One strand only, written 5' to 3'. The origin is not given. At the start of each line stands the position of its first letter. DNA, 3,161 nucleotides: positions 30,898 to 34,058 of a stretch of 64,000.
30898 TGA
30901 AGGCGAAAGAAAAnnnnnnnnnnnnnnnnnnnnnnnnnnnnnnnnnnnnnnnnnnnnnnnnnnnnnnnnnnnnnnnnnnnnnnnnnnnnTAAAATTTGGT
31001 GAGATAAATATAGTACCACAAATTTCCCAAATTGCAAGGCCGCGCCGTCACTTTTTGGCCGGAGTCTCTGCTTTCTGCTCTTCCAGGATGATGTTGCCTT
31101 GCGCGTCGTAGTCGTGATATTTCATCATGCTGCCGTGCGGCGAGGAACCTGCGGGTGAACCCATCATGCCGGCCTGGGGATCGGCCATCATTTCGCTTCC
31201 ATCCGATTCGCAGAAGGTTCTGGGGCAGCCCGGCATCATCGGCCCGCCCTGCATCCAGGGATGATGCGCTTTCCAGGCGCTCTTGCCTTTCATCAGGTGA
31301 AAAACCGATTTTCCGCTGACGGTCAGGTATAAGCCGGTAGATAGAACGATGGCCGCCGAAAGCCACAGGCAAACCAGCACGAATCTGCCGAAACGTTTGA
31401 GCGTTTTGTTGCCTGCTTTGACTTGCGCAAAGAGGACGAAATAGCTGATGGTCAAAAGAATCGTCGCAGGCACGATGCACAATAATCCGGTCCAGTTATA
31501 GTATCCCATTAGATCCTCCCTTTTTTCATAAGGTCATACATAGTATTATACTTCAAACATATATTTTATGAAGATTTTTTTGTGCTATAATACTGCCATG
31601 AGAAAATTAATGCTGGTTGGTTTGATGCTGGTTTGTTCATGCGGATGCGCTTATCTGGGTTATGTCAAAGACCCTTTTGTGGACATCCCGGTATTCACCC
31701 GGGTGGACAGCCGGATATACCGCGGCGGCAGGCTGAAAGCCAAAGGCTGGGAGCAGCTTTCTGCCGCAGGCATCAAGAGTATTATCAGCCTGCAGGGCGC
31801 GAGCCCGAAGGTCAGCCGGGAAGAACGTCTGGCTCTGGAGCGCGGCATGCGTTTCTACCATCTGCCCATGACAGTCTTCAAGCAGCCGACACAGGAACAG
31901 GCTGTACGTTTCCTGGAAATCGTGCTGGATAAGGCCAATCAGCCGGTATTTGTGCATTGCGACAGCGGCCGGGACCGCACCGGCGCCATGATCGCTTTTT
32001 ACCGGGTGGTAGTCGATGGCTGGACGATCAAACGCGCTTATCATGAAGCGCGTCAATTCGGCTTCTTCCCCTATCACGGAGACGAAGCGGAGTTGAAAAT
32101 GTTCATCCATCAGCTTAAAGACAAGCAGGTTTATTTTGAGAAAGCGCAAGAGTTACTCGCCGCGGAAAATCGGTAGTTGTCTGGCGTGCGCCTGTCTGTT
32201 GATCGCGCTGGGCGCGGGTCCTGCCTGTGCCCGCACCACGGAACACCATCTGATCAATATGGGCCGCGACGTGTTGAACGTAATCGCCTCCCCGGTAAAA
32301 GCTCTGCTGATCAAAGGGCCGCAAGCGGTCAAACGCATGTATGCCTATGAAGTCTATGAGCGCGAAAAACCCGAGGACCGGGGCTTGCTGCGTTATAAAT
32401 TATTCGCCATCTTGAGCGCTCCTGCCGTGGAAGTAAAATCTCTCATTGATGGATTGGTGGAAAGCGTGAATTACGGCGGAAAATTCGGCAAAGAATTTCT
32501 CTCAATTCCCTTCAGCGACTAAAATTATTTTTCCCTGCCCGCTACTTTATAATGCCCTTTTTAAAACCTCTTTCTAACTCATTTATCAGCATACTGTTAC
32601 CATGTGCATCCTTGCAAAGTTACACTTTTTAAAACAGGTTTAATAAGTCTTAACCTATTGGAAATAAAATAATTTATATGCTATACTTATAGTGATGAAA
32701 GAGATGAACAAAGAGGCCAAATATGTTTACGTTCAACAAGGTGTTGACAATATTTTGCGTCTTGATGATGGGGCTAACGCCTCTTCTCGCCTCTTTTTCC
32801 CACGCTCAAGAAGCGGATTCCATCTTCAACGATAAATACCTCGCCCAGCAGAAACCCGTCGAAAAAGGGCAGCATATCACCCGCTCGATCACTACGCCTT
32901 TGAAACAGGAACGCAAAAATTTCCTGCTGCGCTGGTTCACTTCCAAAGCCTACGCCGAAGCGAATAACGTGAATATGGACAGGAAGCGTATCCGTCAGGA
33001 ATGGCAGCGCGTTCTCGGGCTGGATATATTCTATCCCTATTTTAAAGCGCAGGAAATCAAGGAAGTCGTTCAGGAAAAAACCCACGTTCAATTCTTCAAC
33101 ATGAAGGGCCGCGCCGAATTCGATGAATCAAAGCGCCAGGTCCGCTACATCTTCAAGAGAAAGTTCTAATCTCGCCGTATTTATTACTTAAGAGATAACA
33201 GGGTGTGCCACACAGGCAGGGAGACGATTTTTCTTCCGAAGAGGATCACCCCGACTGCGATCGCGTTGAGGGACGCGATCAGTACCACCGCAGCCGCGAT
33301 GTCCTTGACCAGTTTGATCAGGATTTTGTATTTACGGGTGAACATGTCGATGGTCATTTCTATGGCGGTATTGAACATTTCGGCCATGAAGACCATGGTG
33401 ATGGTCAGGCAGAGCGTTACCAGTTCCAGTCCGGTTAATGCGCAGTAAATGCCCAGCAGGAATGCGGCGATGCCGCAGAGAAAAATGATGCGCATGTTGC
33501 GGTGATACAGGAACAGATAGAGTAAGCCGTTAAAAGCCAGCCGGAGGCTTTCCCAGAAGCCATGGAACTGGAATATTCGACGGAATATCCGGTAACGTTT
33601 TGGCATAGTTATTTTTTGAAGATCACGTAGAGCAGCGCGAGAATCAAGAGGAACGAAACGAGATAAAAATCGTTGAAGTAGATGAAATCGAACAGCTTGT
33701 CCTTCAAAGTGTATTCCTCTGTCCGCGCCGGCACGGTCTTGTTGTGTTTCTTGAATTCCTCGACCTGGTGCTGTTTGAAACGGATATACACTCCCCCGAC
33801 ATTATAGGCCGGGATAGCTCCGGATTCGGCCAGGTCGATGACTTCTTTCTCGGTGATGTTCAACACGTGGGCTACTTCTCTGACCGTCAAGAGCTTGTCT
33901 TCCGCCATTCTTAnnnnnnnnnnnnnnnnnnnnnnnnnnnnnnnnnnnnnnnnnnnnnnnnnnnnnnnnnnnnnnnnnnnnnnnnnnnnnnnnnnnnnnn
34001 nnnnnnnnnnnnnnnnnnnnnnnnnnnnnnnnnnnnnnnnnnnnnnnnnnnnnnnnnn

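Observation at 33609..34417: Bactofilin fused to a DNA-binding HTH, paired with a membrane-anchored HTH paralog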

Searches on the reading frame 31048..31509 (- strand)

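Call 63: search_protein_families(library=pfam, proteins=[window:31048-31509:-], max_evalue=0.1)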
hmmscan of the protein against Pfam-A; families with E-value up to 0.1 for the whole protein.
window:31048-31509:- (153 aa): 1 family
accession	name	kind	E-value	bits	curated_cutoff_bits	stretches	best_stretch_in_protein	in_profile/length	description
PF17280.7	DUF5345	-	0.089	13.4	27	0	22-73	18-69/77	Family of unknown function (DUF5345)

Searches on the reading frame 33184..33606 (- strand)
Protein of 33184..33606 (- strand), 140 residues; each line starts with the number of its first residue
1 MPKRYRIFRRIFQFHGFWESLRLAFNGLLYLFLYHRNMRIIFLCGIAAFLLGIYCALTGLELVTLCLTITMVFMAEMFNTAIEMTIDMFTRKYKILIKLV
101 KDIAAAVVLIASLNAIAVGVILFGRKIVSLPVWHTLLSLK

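Call 3: search_protein_families(library=pfam, proteins=[window:33184-33606:-], max_evalue=1)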
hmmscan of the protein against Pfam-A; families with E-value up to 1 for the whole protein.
window:33184-33606:- (140 aa): 2 families
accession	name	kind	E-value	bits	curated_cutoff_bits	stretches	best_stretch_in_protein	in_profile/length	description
PF01219.24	DAGK_prokar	-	2e-26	92.3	22.3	1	23-123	2-102/102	Prokaryotic diacylglycerol kinase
PF25259.1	DUF7860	-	0.17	12.6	27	1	34-76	8-53/75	Family of unknown function (DUF7860)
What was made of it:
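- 33184..33606 (-): dgkA-type diacylglycerol kinase gene, starting 2 nt after the stop codon of B; last gene of the operon. Pfam DAGK_prokar, E 2e-26 (call 3).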

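Call 4: search_protein_families(library=ncbifam, proteins=[window:33184-33606:-], max_evalue=1)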
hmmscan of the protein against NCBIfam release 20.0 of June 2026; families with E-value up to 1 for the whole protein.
window:33184-33606:- (140 aa): 0 families

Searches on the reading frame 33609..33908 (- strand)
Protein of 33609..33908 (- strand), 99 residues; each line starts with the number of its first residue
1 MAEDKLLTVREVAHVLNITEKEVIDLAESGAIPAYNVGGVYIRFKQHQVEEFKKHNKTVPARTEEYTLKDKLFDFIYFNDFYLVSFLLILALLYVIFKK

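Call 3: search_protein_families(library=pfam, proteins=[window:33609-33908:-], max_evalue=1)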
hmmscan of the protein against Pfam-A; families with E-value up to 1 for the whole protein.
window:33609-33908:- (99 aa): 5 families
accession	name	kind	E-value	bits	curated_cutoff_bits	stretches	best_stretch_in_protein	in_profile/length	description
PF12728.13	HTH_17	-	1e-09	38.9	27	1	6-54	1-48/51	Helix-turn-helix domain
PF13591.12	MerR_2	-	0.02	15.1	29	1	7-54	1-47/84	MerR HTH family regulatory protein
PF09035.16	Tn916-Xis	-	0.05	14.3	22.9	1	7-58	16-68/69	Excisionase from transposon Tn916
PF21476.4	PF0610-like_N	-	0.055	14.2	33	1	4-25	12-33/50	PF0610-like, N-terminal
PF13702.11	Lysozyme_like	-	0.17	11.8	25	1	9-52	67-108/165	Lysozyme-like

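Call 4: search_protein_families(library=ncbifam, proteins=[window:33609-33908:-], max_evalue=1)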
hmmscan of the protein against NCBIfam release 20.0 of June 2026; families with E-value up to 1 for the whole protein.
window:33609-33908:- (99 aa): 4 families
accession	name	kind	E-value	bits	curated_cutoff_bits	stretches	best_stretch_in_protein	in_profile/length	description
TIGR01764.1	excise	domain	2.7e-09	37.2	28.8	1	6-54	1-48/49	excisionase family DNA-binding protein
NF047737.1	antiphage_MADS1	equivalog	1.8e-08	34.5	80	1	4-50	1-46/49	methylation-associated defense system helix-turn-helix domain-containing protein MAD1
NF033787.1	HTH_BldC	subfamily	0.0018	18.1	77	1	5-51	1-47/49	BldC family transcriptional regulator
NF040990.2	MamR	equivalog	0.0078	16.5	100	1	4-41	41-78/91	magnetosome protein MamR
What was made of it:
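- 33747..33893 (-): Winged HTH of B (residues 6-54). Pfam and TIGR01764 (calls 3, 4).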

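Call 34: find_homologous_proteins(query=window:33609-33908:-)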
Query window:33609-33908:- (99 aa): 108 proteins with E <= 0.001 among 109 candidates.
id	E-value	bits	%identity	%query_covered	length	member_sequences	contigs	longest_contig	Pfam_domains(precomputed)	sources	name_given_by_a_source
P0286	4.0e-57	208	100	100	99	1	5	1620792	PF12728.14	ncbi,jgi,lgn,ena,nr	ncbi:MAG TPA: helix-turn-helix domain-containing protein [Candidatus Omnitrophota bacterium]|nr:heli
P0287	1.0e-41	158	75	100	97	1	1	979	PF12728.14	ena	-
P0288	2.4e-33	132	63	83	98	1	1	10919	PF12728.14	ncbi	-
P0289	2.4e-32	128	65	82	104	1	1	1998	PF12728.14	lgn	-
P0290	5.6e-32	127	64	99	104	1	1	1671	PF12728.14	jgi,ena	-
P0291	1.4e-31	126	65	86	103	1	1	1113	PF12728.14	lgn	-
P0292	4.3e-31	124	63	84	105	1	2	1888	PF12728.14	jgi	jgi:excisionase family DNA binding protein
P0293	4.5e-31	124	62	83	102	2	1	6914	PF12728.14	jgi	jgi:excisionase family DNA binding protein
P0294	6.4e-31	124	64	83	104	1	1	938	PF12728.14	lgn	-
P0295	1.1e-30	123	62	83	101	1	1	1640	PF12728.14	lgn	-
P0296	1.5e-30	123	62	99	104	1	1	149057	PF12728.14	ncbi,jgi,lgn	ncbi:MAG: helix-turn-helix domain-containing protein [Candidatus Omnitrophota bacterium]|jgi:excisio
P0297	1.7e-30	123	64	86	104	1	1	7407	PF12728.14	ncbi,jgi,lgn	ncbi:MAG: helix-turn-helix domain-containing protein [Candidatus Omnitrophota bacterium]|jgi:excisio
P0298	2.4e-30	122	62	83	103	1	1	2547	PF12728.14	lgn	-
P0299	2.5e-30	122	57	73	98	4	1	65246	PF12728.14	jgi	jgi:excisionase family DNA binding protein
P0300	2.6e-30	122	61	99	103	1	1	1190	PF12728.14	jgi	jgi:excisionase family DNA binding protein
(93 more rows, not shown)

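Call 43: predict_structure(alignment_id=A3)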
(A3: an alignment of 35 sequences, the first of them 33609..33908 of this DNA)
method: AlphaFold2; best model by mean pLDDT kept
length: 99 residues; sequences in the alignment: 35
mean_pLDDT: 83.0   pTM: 0.64
mean pLDDT of the five models: 83.0, 79.4, 79.0, 76.6, 74.7
residues with pLDDT >= 90: 24; 70-90: 61; 50-70: 13; < 50: 1
segments of 3 or more residues with pLDDT < 50: none
pLDDT, mean of each block of 10 residues (from residue 1): 77 87 88 85 89 73 65 83 92 90
secondary structure, 60 per line:
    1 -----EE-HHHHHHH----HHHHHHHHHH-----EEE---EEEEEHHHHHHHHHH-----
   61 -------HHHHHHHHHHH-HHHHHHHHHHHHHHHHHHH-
elements in order: H9-15 H20-29 E35-37 E41-45 H46-55 H68-78 H80-98
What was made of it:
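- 33609..33908 (-): Gene B: tail-anchored membrane protein with an N-terminal wHTH, 99 aa. It starts 2 nt after the stop codon of A. AlphaFold2 mean pLDDT 83.0 (call 43).
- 33663..33746 (-): Basic linker of B (residues 55-73) followed by the invariant juxtamembrane motif D74-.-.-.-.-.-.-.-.82. AlphaFold2 predicts a helix at 68-78 (call 43).
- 33618..33662 (-): C-terminal transmembrane helix of B (residues 83-97), with only 1-3 residues beyond it. AlphaFold2 helix at 80-98 (call 43).
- Checked: AlphaFold2 predicts helices at 68-78 and 80-98 (call 43).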

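Call 62: fold_search(model_id=the predicted structure, library=pdb)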
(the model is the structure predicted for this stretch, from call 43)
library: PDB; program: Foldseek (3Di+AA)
matches with E <= 10: 675; with E <= 0.001: 0
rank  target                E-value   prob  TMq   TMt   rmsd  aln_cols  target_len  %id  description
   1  6ama_B                8.9e-03  1.00  0.49  0.84   1.2        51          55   25  Structure of S. coelicolor/S. venezuelae BldC-smeA-ssfA complex to 3.09 Angstrom (released 2018-03-28)
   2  6amk_A                9.5e-03  1.00  0.48  0.87   1.1        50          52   26  Structure of Streptomyces venezuelae BldC-whiI opt complex (released 2018-03-28)
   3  6ama_Y                1.1e-02  1.00  0.47  0.78   1.4        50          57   26  Structure of S. coelicolor/S. venezuelae BldC-smeA-ssfA complex to 3.09 Angstrom (released 2018-03-28)
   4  6ama_P                1.4e-02  1.00  0.49  0.83   1.2        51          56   25  Structure of S. coelicolor/S. venezuelae BldC-smeA-ssfA complex to 3.09 Angstrom (released 2018-03-28)
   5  4j2n_A                1.5e-02  1.00  0.45  0.80   1.0        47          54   23  Crystal Structure of mycobacteriophage Pukovnik Xis (released 2013-10-23)
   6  4j2n_C                1.6e-02  1.00  0.45  0.77   1.1        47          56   23  Crystal Structure of mycobacteriophage Pukovnik Xis (released 2013-10-23)
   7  6ama_H                1.7e-02  1.00  0.48  0.84   1.1        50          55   26  Structure of S. coelicolor/S. venezuelae BldC-smeA-ssfA complex to 3.09 Angstrom (released 2018-03-28)
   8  5i44_A                1.8e-02  1.00  0.46  0.65   2.1        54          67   20  Structure of RacA-DNA complex; P21 form (released 2016-05-04)
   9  6amk_B                2.4e-02  1.00  0.48  0.88   1.2        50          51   26  Structure of Streptomyces venezuelae BldC-whiI opt complex (released 2018-03-28)
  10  6ama_A                2.5e-02  1.00  0.45  0.79   1.0        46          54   28  Structure of S. coelicolor/S. venezuelae BldC-smeA-ssfA complex to 3.09 Angstrom (released 2018-03-28)
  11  5i44_K                2.7e-02  1.00  0.47  0.67   2.1        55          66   20  Structure of RacA-DNA complex; P21 form (released 2016-05-04)
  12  5i41                  2.7e-02  1.00  0.46  0.63   2.4        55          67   20  Structure of the apo RacA DNA binding domain (released 2016-05-04)
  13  5i44_B                3.7e-02  1.00  0.46  0.64   2.1        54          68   20  Structure of RacA-DNA complex; P21 form (released 2016-05-04)
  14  5i44_G                4.2e-02  1.00  0.47  0.65   2.1        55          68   20  Structure of RacA-DNA complex; P21 form (released 2016-05-04)
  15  5i44_I                4.5e-02  0.99  0.46  0.66   6.3        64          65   20  Structure of RacA-DNA complex; P21 form (released 2016-05-04)
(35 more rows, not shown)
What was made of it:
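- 33747..33893 (-): Foldseek matches BldC at rmsd 1.1-1.2 A over 50 residues, then Xis and RacA (call 62).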

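Call 75: search_protein_families(library=padloc, proteins=[window:33609-33908:-], max_evalue=0.01)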
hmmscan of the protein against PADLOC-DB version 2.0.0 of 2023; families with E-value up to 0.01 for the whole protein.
window:33609-33908:- (99 aa): 1 family
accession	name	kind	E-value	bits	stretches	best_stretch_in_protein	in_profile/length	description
PDLC04133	mad1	-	2e-06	26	1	4-54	3-52/60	mads_1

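Call 76: search_protein_families(library=phrogs, proteins=[window:33609-33908:-], max_evalue=0.001)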
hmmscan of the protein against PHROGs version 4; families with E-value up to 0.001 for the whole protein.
window:33609-33908:- (99 aa): 3 families
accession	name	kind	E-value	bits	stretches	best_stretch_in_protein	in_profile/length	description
phrog_66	-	integration and excision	3.1e-07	31.4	1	2-65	89-152/412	excisionase and transcriptional regulator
phrog_6401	-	DNA, RNA and nucleotide metabolism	8.2e-06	26.6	1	2-54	5-57/64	DNA binding protein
phrog_2907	-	integration and excision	6.6e-05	24.3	1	2-62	2-67/117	excisionase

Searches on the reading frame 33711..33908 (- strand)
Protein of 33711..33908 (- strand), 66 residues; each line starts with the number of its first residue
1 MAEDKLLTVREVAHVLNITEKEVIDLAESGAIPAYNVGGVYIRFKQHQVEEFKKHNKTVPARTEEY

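Call 24: search_solved_structures(query=window:33711-33908:-, max_evalue=10, show_alignments=4)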
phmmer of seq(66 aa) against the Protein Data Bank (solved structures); distinct sequences matched with E-value up to 10: 3.
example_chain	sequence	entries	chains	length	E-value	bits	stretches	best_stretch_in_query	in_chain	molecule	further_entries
6tv1_A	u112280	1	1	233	0.53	13.9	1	9-60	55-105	EssC protein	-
1mc8_A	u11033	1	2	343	0.68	13.5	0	22-54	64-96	Flap Endonuclease-1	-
6amk_A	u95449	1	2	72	0.78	13.3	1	2-50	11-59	Putative DNA-binding protein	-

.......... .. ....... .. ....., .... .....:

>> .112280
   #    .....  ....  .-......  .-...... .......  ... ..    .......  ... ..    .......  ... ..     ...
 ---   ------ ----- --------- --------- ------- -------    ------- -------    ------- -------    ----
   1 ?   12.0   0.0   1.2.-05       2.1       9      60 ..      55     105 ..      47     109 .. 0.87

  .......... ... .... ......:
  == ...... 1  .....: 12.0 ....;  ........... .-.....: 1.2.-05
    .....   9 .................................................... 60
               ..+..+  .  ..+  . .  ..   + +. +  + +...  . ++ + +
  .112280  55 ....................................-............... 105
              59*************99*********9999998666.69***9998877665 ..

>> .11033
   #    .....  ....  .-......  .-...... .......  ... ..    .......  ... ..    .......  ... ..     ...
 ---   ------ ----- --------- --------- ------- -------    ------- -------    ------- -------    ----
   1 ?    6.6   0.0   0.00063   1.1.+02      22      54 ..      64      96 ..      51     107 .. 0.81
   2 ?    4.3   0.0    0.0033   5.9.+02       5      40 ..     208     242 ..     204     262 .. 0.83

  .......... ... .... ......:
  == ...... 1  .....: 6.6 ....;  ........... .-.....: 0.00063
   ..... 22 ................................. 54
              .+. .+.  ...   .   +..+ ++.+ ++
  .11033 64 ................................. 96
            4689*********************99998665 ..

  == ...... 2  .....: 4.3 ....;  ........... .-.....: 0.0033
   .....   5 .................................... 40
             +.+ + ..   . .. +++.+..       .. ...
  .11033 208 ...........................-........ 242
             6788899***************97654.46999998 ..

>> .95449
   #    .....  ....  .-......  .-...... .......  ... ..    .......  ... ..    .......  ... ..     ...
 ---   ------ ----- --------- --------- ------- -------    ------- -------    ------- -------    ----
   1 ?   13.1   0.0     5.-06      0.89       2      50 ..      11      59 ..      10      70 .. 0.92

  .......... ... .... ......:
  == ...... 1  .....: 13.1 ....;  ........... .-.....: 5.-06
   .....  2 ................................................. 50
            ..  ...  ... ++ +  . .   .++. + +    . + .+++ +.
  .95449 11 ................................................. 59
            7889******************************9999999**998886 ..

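Call 49: search_solved_structures(query=A5, max_evalue=10, show_alignments=5)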
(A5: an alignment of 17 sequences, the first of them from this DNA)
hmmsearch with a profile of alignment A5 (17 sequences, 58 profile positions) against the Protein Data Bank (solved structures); distinct sequences matched with E-value up to 10: 13.
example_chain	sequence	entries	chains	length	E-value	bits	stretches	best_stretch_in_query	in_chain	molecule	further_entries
7lbw_A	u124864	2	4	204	0.46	13.4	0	41-56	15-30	Transcription factor A, mitochondrial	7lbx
6erp_C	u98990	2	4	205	0.47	13.4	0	41-56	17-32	Transcription factor A, mitochondrial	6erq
6hb4_A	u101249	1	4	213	0.54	13.2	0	41-56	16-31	Transcription factor A, mitochondrial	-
3tq6_A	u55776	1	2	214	0.55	13.2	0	41-56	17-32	Transcription factor A, mitochondrial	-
6hc3_A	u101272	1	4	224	0.64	13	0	41-56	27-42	Transcription factor A, mitochondrial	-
6amk_A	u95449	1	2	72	0.68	12.9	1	3-50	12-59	Putative DNA-binding protein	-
4nnu_A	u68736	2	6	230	0.71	12.8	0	41-56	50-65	Transcription factor A, mitochondrial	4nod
9gzm_C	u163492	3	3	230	0.73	12.8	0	41-56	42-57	Transcription factor A, mitochondrial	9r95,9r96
3tmm_A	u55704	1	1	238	0.78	12.7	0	41-56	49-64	Transcription factor A, mitochondrial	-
9mn4_A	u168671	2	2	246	0.88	12.5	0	41-56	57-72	Transcription factor A, mitochondrial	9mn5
6ama_A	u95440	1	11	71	1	12.3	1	4-50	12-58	Putative DNA-binding protein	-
4j2n_A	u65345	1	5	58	1.1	12.3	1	9-51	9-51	Gp37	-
9i5v_I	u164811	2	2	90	1.7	11.6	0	26-56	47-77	Small ribosomal subunit protein bS18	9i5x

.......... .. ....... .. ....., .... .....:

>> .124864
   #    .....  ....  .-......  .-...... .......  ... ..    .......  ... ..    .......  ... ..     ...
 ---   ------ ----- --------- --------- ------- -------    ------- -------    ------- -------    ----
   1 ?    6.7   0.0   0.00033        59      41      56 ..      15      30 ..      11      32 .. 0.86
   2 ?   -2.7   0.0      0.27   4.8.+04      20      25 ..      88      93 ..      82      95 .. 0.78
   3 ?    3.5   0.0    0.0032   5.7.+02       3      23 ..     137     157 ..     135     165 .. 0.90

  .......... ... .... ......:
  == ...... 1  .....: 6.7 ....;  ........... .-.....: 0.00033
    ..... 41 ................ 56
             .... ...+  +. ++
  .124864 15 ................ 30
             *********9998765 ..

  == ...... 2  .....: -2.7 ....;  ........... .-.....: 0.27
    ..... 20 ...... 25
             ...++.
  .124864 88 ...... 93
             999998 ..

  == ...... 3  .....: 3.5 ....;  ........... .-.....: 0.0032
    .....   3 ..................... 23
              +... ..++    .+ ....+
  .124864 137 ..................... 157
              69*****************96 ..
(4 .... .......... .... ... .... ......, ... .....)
